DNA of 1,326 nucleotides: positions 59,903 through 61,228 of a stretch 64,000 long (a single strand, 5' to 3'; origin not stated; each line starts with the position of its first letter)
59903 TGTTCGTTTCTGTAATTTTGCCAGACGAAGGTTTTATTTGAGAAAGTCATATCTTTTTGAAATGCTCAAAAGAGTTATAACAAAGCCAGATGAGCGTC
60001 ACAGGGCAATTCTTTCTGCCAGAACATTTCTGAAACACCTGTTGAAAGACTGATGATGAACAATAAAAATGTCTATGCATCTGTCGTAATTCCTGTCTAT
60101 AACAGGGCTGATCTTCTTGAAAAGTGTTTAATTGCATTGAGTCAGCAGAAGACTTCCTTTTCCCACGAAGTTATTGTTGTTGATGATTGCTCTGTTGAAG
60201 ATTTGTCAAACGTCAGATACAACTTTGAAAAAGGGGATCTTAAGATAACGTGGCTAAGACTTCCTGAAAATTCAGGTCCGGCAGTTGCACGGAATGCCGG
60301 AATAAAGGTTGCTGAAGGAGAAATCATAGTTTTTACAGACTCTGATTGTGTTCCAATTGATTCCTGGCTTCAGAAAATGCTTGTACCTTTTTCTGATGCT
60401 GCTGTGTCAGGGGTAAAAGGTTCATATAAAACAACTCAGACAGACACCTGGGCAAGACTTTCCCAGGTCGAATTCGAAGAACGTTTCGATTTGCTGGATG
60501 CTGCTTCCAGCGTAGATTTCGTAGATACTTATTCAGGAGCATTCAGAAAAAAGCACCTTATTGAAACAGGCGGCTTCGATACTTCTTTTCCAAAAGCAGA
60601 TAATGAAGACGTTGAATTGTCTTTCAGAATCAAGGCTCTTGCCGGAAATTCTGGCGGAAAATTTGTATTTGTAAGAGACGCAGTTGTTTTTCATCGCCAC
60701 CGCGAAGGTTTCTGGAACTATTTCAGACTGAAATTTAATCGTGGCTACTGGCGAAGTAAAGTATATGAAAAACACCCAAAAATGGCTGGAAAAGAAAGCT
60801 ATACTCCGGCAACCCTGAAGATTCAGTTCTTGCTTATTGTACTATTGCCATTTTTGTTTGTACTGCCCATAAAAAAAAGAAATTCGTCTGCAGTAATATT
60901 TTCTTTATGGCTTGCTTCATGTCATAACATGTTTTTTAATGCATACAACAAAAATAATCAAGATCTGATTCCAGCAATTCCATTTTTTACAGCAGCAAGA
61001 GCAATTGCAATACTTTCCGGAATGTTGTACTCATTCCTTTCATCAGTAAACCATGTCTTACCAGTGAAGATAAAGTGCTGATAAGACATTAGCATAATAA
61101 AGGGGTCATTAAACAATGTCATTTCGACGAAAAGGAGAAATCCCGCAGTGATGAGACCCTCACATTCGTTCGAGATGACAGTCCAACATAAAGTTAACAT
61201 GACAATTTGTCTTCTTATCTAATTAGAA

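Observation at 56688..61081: GT2 / radical-SAM-SPASM / HpnJ-like B12-radical-SAM / GT2 cluster: candidate glycolipid headgroup-modification pathway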

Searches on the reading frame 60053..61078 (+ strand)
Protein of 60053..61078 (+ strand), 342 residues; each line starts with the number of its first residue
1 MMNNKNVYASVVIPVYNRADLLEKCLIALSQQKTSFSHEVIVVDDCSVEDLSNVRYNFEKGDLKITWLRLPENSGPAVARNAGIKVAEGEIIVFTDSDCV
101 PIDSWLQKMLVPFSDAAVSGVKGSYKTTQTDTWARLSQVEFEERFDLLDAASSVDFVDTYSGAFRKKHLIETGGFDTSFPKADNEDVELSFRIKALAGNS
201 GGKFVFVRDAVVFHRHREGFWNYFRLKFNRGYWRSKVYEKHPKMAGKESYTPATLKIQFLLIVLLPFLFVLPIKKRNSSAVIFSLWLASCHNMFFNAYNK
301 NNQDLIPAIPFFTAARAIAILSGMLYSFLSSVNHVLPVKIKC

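Call 3: search_protein_families(library=pfam, proteins=[window:60053-61078:+], max_evalue=0.01)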
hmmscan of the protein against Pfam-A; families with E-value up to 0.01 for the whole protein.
window:60053-61078:+ (342 aa): 4 families
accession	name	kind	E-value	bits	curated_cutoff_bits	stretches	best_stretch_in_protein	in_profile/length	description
PF00535.33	Glycos_transf_2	-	4.3e-29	102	23.3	1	10-144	1-140/168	Glycosyl transferase family 2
PF13641.12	Glyco_tranf_2_3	-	1.1e-17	65.3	27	1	10-228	4-225/230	Glycosyltransferase like family 2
PF10111.15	Glyco_tranf_2_2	-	2.9e-14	53.7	27.3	1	10-195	1-201/276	Glycosyltransferase like family 2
PF13506.12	Glyco_transf_21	-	7.5e-05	22.7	21.7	1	82-193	24-137/174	Glycosyl transferase family 21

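Call 4: search_protein_families(library=ncbifam, proteins=[window:60053-61078:+], max_evalue=0.01)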
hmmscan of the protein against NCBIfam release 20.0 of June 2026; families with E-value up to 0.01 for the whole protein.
window:60053-61078:+ (342 aa): 23 families
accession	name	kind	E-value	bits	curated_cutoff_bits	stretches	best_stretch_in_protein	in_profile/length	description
TIGR03965.1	mycofact_glyco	equivalog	1.2e-41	143.1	280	1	8-245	75-311/467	mycofactocin biosynthesis glycosyltransferase MftF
NF041875.1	EPS_EpsD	equivalog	7.6e-37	127.4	370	1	10-281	2-273/325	exopolysaccharide biosynthesis glycosyltransferase EpsD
NF007482.0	PRK10073.1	equivalog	1.9e-16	60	423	1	2-100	1-97/334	glycosyltransferase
NF047683.1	TeichurnBiosyTuaG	equivalog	3.7e-16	59.5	400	1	2-109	1-107/252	teichuronic acid biosynthesis protein TuaG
TIGR03937.1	PgaC_IcaA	equivalog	4.8e-14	52.1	422.3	1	7-194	45-234/407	poly-beta-1,6-N-acetyl-D-glucosamine synthase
NF038302.1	EPS_HpsE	equivalog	2.2e-13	49.9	300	1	10-110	4-108/307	hormogonium polysaccharide biosynthesis glycosyltransferase HpsE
NF041394.1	GtaseAglG_Halo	equivalog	6.9e-12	45.3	440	1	10-248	4-252/304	glucosyl-dolichyl phosphate glucuronosyltransferase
NF038299.1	EPS_HpsN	equivalog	7.4e-12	44.9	425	1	9-115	3-108/317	hormogonium polysaccharide biosynthesis glycosyltransferase HpsN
TIGR04242.1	nodulat_NodC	equivalog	7.9e-12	44.8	550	1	10-139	51-184/395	chitooligosaccharide synthase NodC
TIGR03111.1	glyc2_xrt_Gpos1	hypoth_equivalog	8.4e-12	44.6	363.95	1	9-223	51-275/439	TIGR03111 family XrtG-associated glycosyltransferase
TIGR04283.1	glyco_like_mftF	equivalog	3e-11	43.3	182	1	10-196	2-172/221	TIGR04283 family arsenosugar biosynthesis glycosyltransferase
NF050050.1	ProtGlycPglI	equivalog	2.4e-10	40.3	500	1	9-108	4-103/306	GalNAc(5)-diNAcBac-PP-undecaprenol beta-1,3-glucosyltransferase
NF050819.1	PolSacchBiosHfsG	equivalog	3.6e-09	36.2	500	1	9-194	14-202/302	polysaccharide biosynthesis protein HfsG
NF007453.0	PRK10018.1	equivalog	2.5e-08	33.9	382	1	4-105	3-99/280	colanic acid biosynthesis glycosyltransferase WcaA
TIGR04017.1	WcaA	equivalog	2e-07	30.9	495.75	1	6-105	4-98/279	colanic acid biosynthesis glycosyltransferase WcaA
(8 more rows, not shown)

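Call 20: search_protein_families(library=ncbifam, proteins=[window:60053-61078:+], max_evalue=10)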
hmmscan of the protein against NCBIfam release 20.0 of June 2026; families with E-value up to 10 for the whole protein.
window:60053-61078:+ (342 aa): 26 families (the best 25 are shown)
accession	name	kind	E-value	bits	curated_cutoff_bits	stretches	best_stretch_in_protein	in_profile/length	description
TIGR03965.1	mycofact_glyco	equivalog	1.2e-41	143.1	280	1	8-245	75-311/467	mycofactocin biosynthesis glycosyltransferase MftF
NF041875.1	EPS_EpsD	equivalog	7.6e-37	127.4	370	1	10-281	2-273/325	exopolysaccharide biosynthesis glycosyltransferase EpsD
NF007482.0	PRK10073.1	equivalog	1.9e-16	60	423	1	2-100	1-97/334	glycosyltransferase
NF047683.1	TeichurnBiosyTuaG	equivalog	3.7e-16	59.5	400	1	2-109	1-107/252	teichuronic acid biosynthesis protein TuaG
TIGR03937.1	PgaC_IcaA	equivalog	4.8e-14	52.1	422.3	1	7-194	45-234/407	poly-beta-1,6-N-acetyl-D-glucosamine synthase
NF038302.1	EPS_HpsE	equivalog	2.2e-13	49.9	300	1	10-110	4-108/307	hormogonium polysaccharide biosynthesis glycosyltransferase HpsE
NF041394.1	GtaseAglG_Halo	equivalog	6.9e-12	45.3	440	1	10-248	4-252/304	glucosyl-dolichyl phosphate glucuronosyltransferase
NF038299.1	EPS_HpsN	equivalog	7.4e-12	44.9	425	1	9-115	3-108/317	hormogonium polysaccharide biosynthesis glycosyltransferase HpsN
TIGR04242.1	nodulat_NodC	equivalog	7.9e-12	44.8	550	1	10-139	51-184/395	chitooligosaccharide synthase NodC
TIGR03111.1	glyc2_xrt_Gpos1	hypoth_equivalog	8.4e-12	44.6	363.95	1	9-223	51-275/439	TIGR03111 family XrtG-associated glycosyltransferase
TIGR04283.1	glyco_like_mftF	equivalog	3e-11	43.3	182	1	10-196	2-172/221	TIGR04283 family arsenosugar biosynthesis glycosyltransferase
NF050050.1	ProtGlycPglI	equivalog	2.4e-10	40.3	500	1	9-108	4-103/306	GalNAc(5)-diNAcBac-PP-undecaprenol beta-1,3-glucosyltransferase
NF050819.1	PolSacchBiosHfsG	equivalog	3.6e-09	36.2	500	1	9-194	14-202/302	polysaccharide biosynthesis protein HfsG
NF007453.0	PRK10018.1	equivalog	2.5e-08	33.9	382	1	4-105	3-99/280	colanic acid biosynthesis glycosyltransferase WcaA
TIGR04017.1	WcaA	equivalog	2e-07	30.9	495.75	1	6-105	4-98/279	colanic acid biosynthesis glycosyltransferase WcaA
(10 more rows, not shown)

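Call 49: search_solved_structures(query=window:60053-61078:+, max_evalue=0.001)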
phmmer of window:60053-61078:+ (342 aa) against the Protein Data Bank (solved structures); distinct sequences matched with E-value up to 0.001: 28.
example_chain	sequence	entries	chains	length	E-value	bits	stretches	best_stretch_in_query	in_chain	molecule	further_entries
2z87_A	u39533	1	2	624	4.7e-17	65.2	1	10-111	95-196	Chondroitin synthase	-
2z86_A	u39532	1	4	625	4.9e-17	65.1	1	10-111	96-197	Chondroitin synthase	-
5hea_A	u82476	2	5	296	2.6e-12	49.6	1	8-109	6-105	Putative glycosyltransferase (GalT1)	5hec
5tze_C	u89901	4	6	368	1.3e-10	44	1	10-99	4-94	Glycosyl transferase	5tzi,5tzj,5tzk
5tz8_A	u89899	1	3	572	2.7e-10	42.9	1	10-99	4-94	Glycosyl transferase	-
6yv7_B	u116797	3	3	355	1.3e-08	37.4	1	9-180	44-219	Glycosyl transferase, family 2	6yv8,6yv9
6yv7_A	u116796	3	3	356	1.3e-08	37.4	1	9-180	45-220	Glycosyl transferase, family 2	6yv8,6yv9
9jma_A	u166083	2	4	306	4.1e-08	35.8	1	9-101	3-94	GalNAc(5)-diNAcBac-PP-undecaprenol beta-1,3-glucosyltransferase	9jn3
3bcv_A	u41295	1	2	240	5.5e-08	35.4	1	9-106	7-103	Putative glycosyltransferase protein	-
6h1j_A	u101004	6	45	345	6.3e-07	31.9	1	9-100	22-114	Probable ss-1,3-N-acetylglucosaminyltransferase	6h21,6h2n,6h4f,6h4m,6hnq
8viw_A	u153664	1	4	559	7.8e-07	31.6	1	3-102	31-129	Heparosan synthase B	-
8vh7_A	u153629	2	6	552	8.7e-07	31.4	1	3-102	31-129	Heparosan synthase B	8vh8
5ekp_C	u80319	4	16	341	2.1e-06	30.1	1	3-135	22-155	Uncharacterized glycosyltransferase sll0501 | Glycosyltransferase sll0501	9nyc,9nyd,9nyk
5eke_A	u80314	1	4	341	2.2e-06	30.1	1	3-135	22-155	Uncharacterized glycosyltransferase sll0501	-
9nye_A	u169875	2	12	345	2.2e-06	30.1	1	3-135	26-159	Glycosyltransferase sll0501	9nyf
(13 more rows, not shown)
